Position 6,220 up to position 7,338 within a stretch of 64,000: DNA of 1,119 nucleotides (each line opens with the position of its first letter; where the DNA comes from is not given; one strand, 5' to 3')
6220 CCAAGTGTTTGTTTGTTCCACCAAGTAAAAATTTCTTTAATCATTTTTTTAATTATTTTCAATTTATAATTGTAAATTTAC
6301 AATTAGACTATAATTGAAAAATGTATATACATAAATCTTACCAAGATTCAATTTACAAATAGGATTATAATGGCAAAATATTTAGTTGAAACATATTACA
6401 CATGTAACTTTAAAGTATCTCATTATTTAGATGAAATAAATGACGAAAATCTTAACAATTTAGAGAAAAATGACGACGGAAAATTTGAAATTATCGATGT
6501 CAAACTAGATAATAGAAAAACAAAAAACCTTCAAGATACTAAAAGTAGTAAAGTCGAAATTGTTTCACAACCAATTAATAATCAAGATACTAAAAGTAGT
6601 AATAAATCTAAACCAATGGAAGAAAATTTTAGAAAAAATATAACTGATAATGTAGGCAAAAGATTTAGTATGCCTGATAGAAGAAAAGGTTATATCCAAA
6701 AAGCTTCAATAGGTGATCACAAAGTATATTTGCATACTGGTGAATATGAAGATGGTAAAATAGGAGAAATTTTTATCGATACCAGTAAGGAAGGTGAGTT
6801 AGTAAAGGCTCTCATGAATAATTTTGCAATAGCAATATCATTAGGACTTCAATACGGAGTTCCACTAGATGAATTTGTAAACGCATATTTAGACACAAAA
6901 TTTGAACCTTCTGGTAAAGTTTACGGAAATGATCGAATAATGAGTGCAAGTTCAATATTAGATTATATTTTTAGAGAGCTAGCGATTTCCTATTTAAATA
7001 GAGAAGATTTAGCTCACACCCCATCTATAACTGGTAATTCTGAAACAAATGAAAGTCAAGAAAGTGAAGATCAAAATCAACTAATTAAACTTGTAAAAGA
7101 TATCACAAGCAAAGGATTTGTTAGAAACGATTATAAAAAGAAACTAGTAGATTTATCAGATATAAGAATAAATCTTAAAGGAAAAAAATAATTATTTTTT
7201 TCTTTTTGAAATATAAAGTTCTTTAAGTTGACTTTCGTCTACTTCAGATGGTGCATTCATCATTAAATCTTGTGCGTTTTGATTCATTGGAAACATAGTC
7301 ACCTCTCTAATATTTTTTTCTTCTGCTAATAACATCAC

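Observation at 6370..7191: Catalytically empty NrdJ relic: TSCPD domain fused to a new N-terminal domain at the nrdJ locus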

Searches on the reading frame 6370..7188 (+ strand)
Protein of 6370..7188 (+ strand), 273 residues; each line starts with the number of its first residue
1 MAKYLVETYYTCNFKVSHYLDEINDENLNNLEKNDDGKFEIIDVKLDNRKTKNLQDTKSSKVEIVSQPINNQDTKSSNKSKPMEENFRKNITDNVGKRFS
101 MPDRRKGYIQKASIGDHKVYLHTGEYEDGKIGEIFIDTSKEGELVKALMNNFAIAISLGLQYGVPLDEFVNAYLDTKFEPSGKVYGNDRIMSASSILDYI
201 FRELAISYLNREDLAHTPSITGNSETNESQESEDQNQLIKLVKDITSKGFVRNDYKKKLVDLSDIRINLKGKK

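Call 3: search_protein_families(library=pfam, proteins=[window:6370-7188:+], max_evalue=1)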
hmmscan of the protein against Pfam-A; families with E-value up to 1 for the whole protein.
window:6370-7188:+ (273 aa): 1 family
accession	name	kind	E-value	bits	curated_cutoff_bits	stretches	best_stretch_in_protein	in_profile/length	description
PF12637.14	TSCPD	-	6.6e-11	42.8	22.8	1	110-205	5-85/88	TSCPD domain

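Call 4: search_protein_families(library=ncbifam, proteins=[window:6370-7188:+], max_evalue=1)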
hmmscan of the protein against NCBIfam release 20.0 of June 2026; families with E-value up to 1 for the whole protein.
window:6370-7188:+ (273 aa): 3 families
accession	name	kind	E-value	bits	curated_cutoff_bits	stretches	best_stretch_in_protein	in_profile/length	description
NF005736.0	PRK07562.1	equivalog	9.8e-67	225.4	1737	1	72-260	942-1131/1222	vitamin B12-dependent ribonucleotide reductase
NF005122.0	PRK06556.1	equivalog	2.2e-40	138.2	859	1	65-237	704-880/960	vitamin B12-dependent ribonucleotide reductase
NF006417.0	PRK08665.1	equivalog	1.8e-05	23.2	961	1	70-228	574-724/759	vitamin B12-dependent ribonucleotide reductase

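Call 5: find_homologous_proteins(query=window:6370-7188:+)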
Query window:6370-7188:+ (273 aa): 8000 proteins with E <= 0.001 among 8000 candidates; the best 120 are listed.
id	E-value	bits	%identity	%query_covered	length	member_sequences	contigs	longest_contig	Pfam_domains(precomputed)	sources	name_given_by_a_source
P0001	2.0e-165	566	94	100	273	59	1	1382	PF12637.15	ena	-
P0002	5.7e-163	558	94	100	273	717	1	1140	PF12637.15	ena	-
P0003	3.0e-161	553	93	100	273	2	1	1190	PF12637.15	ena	-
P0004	5.1e-159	545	92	100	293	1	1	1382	PF12637.15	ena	-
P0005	1.2e-158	544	92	100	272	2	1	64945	PF12637.15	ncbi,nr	ncbi:ribonucleotide reductase [Candidatus Pelagibacter sp.]|nr:ribonucleotide reductase [Candidatus 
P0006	3.5e-158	543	92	100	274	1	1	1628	PF12637.15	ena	-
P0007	1.8e-156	537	91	100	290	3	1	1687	PF12637.15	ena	-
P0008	5.9e-156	535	89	100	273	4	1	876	PF12637.15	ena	-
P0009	9.7e-156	535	90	100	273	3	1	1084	PF12637.15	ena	-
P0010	1.9e-155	534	90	100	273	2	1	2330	PF12637.15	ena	-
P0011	1.9e-155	534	90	100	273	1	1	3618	PF12637.15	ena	-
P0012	2.1e-155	534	89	100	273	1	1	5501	PF12637.15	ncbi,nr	ncbi:ribonucleotide reductase [Candidatus Pelagibacter sp.]|nr:ribonucleotide reductase [Candidatus 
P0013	4.2e-155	533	89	100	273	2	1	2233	PF12637.15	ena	-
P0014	4.8e-155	532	89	100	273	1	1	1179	PF12637.15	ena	-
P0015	1.4e-154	531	89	100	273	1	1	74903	PF12637.15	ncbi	-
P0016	2.0e-154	530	89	100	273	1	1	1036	PF12637.15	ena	-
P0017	3.2e-154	530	88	100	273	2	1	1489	PF12637.15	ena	-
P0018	3.8e-154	529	88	100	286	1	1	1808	PF12637.15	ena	-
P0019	6.9e-154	529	89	100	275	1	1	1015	PF12637.15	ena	-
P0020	7.9e-154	528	88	100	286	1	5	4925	PF12637.15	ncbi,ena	-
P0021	8.5e-154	528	89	100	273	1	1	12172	PF12637.15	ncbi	-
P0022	8.5e-154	528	89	100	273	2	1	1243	PF12637.15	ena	-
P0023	1.1e-153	528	88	100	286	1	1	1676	PF12637.15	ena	-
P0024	3.0e-153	526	88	100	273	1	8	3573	PF12637.15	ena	-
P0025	4.2e-153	526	88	100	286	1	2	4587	PF12637.15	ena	-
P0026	4.7e-153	526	88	100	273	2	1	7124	PF12637.15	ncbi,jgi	-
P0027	5.6e-153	526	88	100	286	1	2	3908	PF12637.15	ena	-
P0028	6.3e-153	525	87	100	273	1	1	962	PF12637.15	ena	-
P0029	6.5e-153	525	88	100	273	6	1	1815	PF12637.15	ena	-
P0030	7.5e-153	525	88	100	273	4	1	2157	PF12637.15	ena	-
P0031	2.3e-152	524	88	100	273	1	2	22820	PF12637.15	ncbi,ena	-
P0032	2.6e-152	523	89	100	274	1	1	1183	PF12637.15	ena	-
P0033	1.4e-151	521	87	100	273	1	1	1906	PF12637.15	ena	-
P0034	1.8e-151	521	87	100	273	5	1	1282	PF12637.15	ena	-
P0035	2.1e-150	517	88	100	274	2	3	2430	PF12637.15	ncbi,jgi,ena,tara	tara:strand:- start:487 stop:1311 length:825 start_codon:yes stop_codon:yes gene_type:complete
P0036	3.7e-150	516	85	100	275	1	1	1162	PF12637.15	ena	-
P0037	2.4e-149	514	90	100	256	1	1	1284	PF12637.15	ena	-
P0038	4.2e-149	513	87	100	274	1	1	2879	PF12637.15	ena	-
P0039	6.0e-149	512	86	100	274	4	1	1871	PF12637.15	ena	-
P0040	6.4e-149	512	86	100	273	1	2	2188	PF12637.15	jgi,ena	-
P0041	1.3e-148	511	86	100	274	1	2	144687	PF12637.15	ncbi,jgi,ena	jgi:ribonucleoside-diphosphate reductase alpha chain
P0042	2.4e-148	510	86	100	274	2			PF12637.15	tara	tara:strand:+ start:1746 stop:2570 length:825 start_codon:yes stop_codon:yes gene_type:complete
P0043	2.9e-148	510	89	100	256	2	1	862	PF12637.15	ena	-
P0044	3.2e-148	510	87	100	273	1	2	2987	PF12637.15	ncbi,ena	-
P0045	3.8e-148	510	86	100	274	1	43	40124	PF12637.15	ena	-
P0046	5.1e-148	509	88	100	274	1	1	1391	PF12637.15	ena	-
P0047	1.3e-147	508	86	100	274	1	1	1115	PF12637.15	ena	-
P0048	4.9e-147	506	86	100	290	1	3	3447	PF12637.15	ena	-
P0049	6.5e-146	502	85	100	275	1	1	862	PF12637.15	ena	-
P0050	1.2e-145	502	83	100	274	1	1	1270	PF12637.15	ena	-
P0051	2.0e-145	501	85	100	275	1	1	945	PF12637.15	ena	-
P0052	3.4e-145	500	88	100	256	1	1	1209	PF12637.15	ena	-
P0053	2.3e-144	497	83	100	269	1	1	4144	PF12637.15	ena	-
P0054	9.5e-141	486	82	100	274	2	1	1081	PF12637.15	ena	-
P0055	5.3e-140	483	80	100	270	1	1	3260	PF12637.15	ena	-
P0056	7.3e-140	483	81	100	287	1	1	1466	PF12637.15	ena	-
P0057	8.3e-140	482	82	100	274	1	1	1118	PF12637.15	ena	-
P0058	1.8e-138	478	81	100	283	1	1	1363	PF12637.15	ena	-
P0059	6.3e-138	476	83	100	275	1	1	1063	PF12637.15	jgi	-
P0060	3.2e-137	474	80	100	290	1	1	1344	PF12637.15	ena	-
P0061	4.2e-137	474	81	100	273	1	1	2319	PF12637.15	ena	-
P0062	4.6e-137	473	79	100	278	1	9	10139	PF12637.15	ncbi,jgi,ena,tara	tara:strand:+ start:83 stop:919 length:837 start_codon:yes stop_codon:yes gene_type:complete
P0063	1.2e-136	472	83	100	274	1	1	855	PF12637.15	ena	-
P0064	1.4e-136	472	79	100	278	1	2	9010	PF12637.15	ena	-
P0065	2.3e-136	471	81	100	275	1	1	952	PF12637.15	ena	-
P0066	3.5e-136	471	82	100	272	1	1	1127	PF12637.15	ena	-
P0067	4.4e-136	470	79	100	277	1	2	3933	PF12637.15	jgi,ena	-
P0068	1.9e-135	468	80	100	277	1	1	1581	PF12637.15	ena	-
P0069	2.0e-135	468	82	100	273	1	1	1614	PF12637.15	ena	-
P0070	2.7e-135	468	79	100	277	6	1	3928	PF12637.15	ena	-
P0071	3.6e-135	467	78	100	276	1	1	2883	PF12637.15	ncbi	-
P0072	5.2e-135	467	78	100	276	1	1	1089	PF12637.15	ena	-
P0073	8.3e-135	466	81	100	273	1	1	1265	PF12637.15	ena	-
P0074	2.1e-134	465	78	100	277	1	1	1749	PF12637.15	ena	-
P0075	2.1e-134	465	78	100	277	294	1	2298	PF12637.15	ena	-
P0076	3.8e-134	464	78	100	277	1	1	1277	PF12637.15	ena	-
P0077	4.1e-134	464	78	100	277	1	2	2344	PF12637.15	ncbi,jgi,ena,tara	tara:strand:+ start:77 stop:910 length:834 start_codon:yes stop_codon:yes gene_type:complete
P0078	6.1e-134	463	78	100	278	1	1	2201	PF12637.15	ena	-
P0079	7.9e-134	463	79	100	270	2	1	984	PF12637.15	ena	-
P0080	8.7e-134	463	79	100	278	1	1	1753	PF12637.15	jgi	-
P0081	8.7e-134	463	77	100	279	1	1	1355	PF12637.15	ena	-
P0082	1.1e-133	462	77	100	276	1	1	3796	PF12637.15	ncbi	-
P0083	1.4e-133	462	77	100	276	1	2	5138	PF12637.15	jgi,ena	-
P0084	1.6e-133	462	78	100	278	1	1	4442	PF12637.15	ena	-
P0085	1.8e-133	462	79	100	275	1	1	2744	PF12637.15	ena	-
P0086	1.8e-133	462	77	100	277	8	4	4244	PF12637.15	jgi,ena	-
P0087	2.9e-133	461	77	100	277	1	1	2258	PF12637.15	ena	-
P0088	3.0e-133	461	77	100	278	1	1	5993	PF12637.15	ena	-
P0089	3.5e-133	461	77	100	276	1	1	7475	PF12637.15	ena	-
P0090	3.5e-133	461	76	100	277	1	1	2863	PF12637.15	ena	-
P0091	3.7e-133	461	78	100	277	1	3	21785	PF12637.15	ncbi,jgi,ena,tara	tara:strand:+ start:232 stop:1065 length:834 start_codon:yes stop_codon:yes gene_type:complete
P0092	4.4e-133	460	77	100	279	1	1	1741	PF12637.15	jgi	-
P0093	4.6e-133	460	79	100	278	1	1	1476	PF12637.15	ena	-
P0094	4.7e-133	460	77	100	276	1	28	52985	PF12637.15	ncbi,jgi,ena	jgi:ribonucleoside-diphosphate reductase alpha chain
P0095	4.7e-133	460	77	100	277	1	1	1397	PF12637.15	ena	-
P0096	4.8e-133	460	79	100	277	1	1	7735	PF12637.15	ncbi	-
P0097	5.8e-133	460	77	100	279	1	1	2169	PF12637.15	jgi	-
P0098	6.0e-133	460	77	100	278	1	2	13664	PF12637.15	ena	-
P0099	6.1e-133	460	78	100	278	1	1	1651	PF12637.15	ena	-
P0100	6.2e-133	460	78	100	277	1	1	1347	PF12637.15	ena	-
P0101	6.9e-133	460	77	100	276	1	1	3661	PF12637.15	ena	-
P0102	7.0e-133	460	76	100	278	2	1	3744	PF12637.15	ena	-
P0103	8.1e-133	460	77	100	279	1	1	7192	PF12637.15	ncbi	-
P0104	8.7e-133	459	78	100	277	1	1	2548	PF12637.15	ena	-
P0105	8.8e-133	459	78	100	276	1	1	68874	PF12637.15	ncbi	-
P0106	1.1e-132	459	78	100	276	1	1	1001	PF12637.15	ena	-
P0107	1.1e-132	459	76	100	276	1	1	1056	PF12637.15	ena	-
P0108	1.1e-132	459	77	100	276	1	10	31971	PF12637.15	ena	-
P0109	1.2e-132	459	77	100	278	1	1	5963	PF12637.15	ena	-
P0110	1.3e-132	459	80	100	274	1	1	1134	PF12637.15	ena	-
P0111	1.3e-132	459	76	100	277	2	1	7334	PF12637.15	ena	-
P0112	1.5e-132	459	76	100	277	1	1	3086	PF12637.15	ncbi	-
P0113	1.6e-132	459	78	100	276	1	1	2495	PF12637.15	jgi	jgi:ribonucleoside-diphosphate reductase alpha chain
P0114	1.6e-132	459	77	100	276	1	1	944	PF12637.15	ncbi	-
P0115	1.6e-132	459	78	100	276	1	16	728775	PF12637.15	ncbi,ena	-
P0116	1.6e-132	459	78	100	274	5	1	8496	PF12637.15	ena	-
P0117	1.6e-132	459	78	100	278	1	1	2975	PF12637.15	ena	-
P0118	1.8e-132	458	77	100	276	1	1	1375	PF12637.15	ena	-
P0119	1.9e-132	458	76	100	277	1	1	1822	PF12637.15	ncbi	-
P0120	2.1e-132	458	78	100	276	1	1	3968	PF12637.15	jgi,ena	-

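Call 12: find_encoding_contigs(protein=P0115, flank=10000, max_places=4)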
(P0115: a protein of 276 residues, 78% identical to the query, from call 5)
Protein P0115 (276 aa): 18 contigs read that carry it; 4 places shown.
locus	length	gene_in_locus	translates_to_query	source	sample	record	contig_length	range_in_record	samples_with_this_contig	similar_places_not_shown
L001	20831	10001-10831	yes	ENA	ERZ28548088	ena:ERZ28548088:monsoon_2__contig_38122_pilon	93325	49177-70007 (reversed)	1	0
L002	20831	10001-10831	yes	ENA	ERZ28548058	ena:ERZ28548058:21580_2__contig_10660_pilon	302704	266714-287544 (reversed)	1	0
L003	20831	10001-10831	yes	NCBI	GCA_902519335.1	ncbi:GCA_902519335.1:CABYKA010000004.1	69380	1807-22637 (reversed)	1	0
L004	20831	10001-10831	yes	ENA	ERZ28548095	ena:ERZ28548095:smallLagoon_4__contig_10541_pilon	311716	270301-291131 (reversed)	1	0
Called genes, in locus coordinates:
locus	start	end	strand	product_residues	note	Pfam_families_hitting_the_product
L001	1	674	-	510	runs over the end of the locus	-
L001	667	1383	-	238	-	PF03462:PCRF, PF00472:RF-1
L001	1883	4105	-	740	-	PF00912:Transgly, PF17092:PCB_OB, PF00905:Transpeptidase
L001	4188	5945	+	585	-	PF00575:S1 (faint), PF10150:RNase_E_G, PF20833:RNase_E_G_Thio (weak)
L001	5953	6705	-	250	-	PF05690:ThiG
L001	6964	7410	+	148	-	PF01220:DHquinase_II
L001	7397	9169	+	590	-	PF00364:Biotin_lipoyl, PF00289:Biotin_carb_N, PF01071:GARS_A (faint), PF02222:ATP-grasp, PF02786:CPSase_L_D2, PF07478:Dala_Dala_lig_C, PF02785:Biotin_carb_C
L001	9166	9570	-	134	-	PF09923:DUF2155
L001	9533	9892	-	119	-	PF05071:NDUFA12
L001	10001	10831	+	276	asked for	PF12637:TSCPD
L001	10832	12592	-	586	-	PF01336:tRNA_anti-codon, PF00152:tRNA-synt_2, PF02938:GAD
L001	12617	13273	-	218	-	PF22688:Hda_lid (weak)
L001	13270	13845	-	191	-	-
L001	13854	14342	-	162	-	-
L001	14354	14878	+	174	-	PF00586:AIRS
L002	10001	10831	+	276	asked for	PF12637:TSCPD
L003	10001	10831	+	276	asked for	PF12637:TSCPD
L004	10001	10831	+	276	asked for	PF12637:TSCPD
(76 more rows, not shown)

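Call 13: search_protein_representatives(protein=window:6370-7188:+)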
Query: 273 residues. Proteins with E-value up to 0.001 (for the whole library): 6872; up to 1e-10: 4115; up to 1e-30: 703. The best 150 are listed.
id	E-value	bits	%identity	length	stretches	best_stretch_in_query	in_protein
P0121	2.7e-105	367.7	67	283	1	1-273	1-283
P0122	9.2e-92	323.4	65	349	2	96-213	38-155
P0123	8.2e-85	300.6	80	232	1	94-273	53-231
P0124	1.0e-83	297.0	60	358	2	94-254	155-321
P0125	8.8e-73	261.2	77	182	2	162-273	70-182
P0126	1.3e-71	257.4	72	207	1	99-272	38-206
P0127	1.3e-70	254.1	61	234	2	173-272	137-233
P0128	7.9e-69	248.2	84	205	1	121-260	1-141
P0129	8.5e-64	231.8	85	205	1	101-223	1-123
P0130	1.2e-63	231.3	48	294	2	88-216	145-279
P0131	1.5e-61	224.4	54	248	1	1-242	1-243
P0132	9.3e-60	218.5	72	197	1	1-158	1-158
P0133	5.3e-57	209.5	83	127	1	131-251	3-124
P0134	3.2e-53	197.1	58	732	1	62-222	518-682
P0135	4.4e-53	196.7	53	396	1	86-258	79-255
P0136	6.8e-53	196.0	55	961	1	86-259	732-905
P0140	9.8e-53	195.5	64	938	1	73-218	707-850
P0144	1.3e-52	195.1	49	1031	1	49-255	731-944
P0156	4.3e-52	193.4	54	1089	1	67-264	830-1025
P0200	1.1e-50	188.8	58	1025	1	86-255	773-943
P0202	1.2e-50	188.6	65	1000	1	85-218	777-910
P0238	3.8e-50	187.0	52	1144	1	78-270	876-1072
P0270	2.2e-49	184.6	57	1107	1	98-255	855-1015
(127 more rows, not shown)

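Call 15: search_protein_families(library=pfam, proteins=[P0238, P0156, P0270, P0144, P0200, P0202, P0136, P0140], max_evalue=0.01)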
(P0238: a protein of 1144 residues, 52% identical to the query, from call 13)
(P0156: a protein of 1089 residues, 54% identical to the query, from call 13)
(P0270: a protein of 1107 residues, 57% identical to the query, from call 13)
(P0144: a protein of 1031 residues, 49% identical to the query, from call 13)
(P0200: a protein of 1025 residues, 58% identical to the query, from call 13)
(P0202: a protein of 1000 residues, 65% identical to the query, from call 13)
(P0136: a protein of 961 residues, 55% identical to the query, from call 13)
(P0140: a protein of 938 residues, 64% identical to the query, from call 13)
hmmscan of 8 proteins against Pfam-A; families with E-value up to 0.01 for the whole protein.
P0238 (1144 aa): 3 families
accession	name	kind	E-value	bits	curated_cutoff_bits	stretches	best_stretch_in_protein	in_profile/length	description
PF02867.20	Ribonuc_red_lgC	-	3.2e-25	89.2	23.9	1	409-655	229-444/523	Ribonucleotide reductase, barrel domain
PF08471.15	Ribonuc_red_2_N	-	7.9e-16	58.6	27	1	33-141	12-103/103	Class II vitamin B12-dependent ribonucleotide reductase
PF12637.14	TSCPD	-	8.3e-12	45.7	22.8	1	912-1003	9-85/88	TSCPD domain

P0156 (1089 aa): 4 families
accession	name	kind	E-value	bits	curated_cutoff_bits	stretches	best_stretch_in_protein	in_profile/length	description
PF02867.20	Ribonuc_red_lgC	-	5.1e-13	48.9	23.9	1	393-532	230-361/523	Ribonucleotide reductase, barrel domain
PF08471.15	Ribonuc_red_2_N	-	1.7e-11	44.7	27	1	94-182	15-102/103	Class II vitamin B12-dependent ribonucleotide reductase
PF12637.14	TSCPD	-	2.9e-10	40.8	22.8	1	871-961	10-85/88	TSCPD domain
PF20772.2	TACO1_YebC_N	-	0.00031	21.6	36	1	271-305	38-72/73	TACO1/YebC protein N-terminal domain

P0270 (1107 aa): 3 families
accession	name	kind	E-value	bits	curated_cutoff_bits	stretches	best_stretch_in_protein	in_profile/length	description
PF02867.20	Ribonuc_red_lgC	-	3.6e-24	85.7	23.9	1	381-633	232-457/523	Ribonucleotide reductase, barrel domain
PF08471.15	Ribonuc_red_2_N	-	1.6e-11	44.8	27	1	35-142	9-103/103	Class II vitamin B12-dependent ribonucleotide reductase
PF12637.14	TSCPD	-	8.6e-11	42.4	22.8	1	865-962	3-85/88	TSCPD domain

P0144 (1031 aa): 3 families
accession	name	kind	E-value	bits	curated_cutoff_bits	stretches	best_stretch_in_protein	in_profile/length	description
PF08471.15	Ribonuc_red_2_N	-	6e-33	113.6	27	1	31-147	1-103/103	Class II vitamin B12-dependent ribonucleotide reductase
PF02867.20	Ribonuc_red_lgC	-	8e-27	94.5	23.9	2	253-489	230-444/523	Ribonucleotide reductase, barrel domain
PF12637.14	TSCPD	-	4.7e-10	40.1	22.8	1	791-888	3-85/88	TSCPD domain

P0200 (1025 aa): 1 family
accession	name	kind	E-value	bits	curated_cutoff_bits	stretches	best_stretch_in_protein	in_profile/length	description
PF12637.14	TSCPD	-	6.5e-09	36.4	22.8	1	801-892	11-85/88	TSCPD domain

P0202 (1000 aa): 3 families
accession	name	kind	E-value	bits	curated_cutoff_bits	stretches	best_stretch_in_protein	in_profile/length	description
PF12637.14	TSCPD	-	1.8e-10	41.4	22.8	1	802-897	5-85/88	TSCPD domain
PF02867.20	Ribonuc_red_lgC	-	1.2e-09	37.8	23.9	1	344-448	230-334/523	Ribonucleotide reductase, barrel domain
PF08471.15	Ribonuc_red_2_N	-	3.6e-06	27.5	27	1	49-95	55-101/103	Class II vitamin B12-dependent ribonucleotide reductase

P0136 (961 aa): 2 families
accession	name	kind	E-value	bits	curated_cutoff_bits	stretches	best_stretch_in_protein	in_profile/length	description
PF02867.20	Ribonuc_red_lgC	-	1.7e-11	43.9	23.9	1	308-465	235-385/523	Ribonucleotide reductase, barrel domain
PF12637.14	TSCPD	-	3.2e-09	37.4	22.8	1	760-850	9-84/88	TSCPD domain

P0140 (938 aa): 2 families
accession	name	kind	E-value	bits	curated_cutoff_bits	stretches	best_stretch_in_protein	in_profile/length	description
PF02867.20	Ribonuc_red_lgC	-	1.9e-15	56.9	23.9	1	294-532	230-459/523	Ribonucleotide reductase, barrel domain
PF12637.14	TSCPD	-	5.6e-10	39.8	22.8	1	744-837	7-85/88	TSCPD domain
